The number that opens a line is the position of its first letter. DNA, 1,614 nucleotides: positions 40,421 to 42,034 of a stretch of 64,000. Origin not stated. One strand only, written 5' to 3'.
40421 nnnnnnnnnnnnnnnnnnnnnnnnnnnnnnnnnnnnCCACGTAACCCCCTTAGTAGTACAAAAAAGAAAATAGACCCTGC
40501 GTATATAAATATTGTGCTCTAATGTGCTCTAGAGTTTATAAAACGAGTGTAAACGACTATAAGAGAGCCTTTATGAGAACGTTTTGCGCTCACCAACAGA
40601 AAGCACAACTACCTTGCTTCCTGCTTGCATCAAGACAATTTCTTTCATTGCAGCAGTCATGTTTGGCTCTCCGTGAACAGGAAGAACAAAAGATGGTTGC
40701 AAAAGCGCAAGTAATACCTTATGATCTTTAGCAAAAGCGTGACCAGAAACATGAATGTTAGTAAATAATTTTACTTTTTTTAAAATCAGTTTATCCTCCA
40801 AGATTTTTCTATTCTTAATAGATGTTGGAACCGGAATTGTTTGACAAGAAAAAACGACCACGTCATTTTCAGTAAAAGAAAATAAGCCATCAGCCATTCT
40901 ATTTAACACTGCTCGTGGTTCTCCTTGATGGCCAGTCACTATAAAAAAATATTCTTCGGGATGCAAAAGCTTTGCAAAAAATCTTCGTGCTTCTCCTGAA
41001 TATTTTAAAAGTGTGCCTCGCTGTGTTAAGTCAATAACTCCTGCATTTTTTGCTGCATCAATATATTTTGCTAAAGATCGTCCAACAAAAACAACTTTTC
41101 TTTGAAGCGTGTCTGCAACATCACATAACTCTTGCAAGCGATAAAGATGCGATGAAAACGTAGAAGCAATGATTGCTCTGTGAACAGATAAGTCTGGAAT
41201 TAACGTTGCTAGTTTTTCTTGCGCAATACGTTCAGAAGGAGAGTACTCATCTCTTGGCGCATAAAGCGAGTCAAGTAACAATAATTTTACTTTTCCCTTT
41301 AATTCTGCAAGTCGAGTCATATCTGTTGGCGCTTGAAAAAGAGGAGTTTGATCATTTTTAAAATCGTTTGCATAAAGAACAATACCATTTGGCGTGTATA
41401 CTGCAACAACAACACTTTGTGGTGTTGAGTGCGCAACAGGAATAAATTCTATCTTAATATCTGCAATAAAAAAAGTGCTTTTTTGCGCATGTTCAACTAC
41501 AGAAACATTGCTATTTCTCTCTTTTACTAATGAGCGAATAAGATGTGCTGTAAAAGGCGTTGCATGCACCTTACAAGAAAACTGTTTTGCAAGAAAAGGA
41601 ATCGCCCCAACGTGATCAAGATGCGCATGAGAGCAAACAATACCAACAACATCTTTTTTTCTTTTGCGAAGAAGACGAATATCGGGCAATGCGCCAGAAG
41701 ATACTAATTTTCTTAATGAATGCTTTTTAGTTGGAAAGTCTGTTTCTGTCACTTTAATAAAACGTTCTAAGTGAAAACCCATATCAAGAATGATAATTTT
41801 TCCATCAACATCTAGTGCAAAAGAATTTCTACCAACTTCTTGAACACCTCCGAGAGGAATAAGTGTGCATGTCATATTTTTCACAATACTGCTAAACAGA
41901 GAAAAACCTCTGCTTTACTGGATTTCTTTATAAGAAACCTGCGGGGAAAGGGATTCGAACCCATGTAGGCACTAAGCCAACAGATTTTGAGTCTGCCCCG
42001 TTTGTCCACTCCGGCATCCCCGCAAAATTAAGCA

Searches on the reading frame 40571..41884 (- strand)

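Call 19: search_protein_families(library=pfam, proteins=[window:40571-41884:-], max_evalue=0.00001)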
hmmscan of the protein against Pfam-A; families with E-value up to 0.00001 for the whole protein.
window:40571-41884:- (437 aa): 4 families
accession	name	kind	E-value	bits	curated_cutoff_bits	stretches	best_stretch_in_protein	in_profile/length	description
PF22505.1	RNase_J_b_CASP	-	3.7e-23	82.1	27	1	237-353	3-115/126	Ribonuclease J, beta-CASP domain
PF00753.33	Lactamase_B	-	4.8e-13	49.9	22.7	1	18-175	5-150/196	Metallo-beta-lactamase superfamily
PF12706.13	Lactamase_B_2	-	3.6e-11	43.5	27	1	72-238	24-196/200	Beta-lactamase superfamily domain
PF07521.17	RMMBL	-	2.8e-08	34.1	21.6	1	376-426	10-61/63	Zn-dependent metallo-hydrolase RNA specificity domain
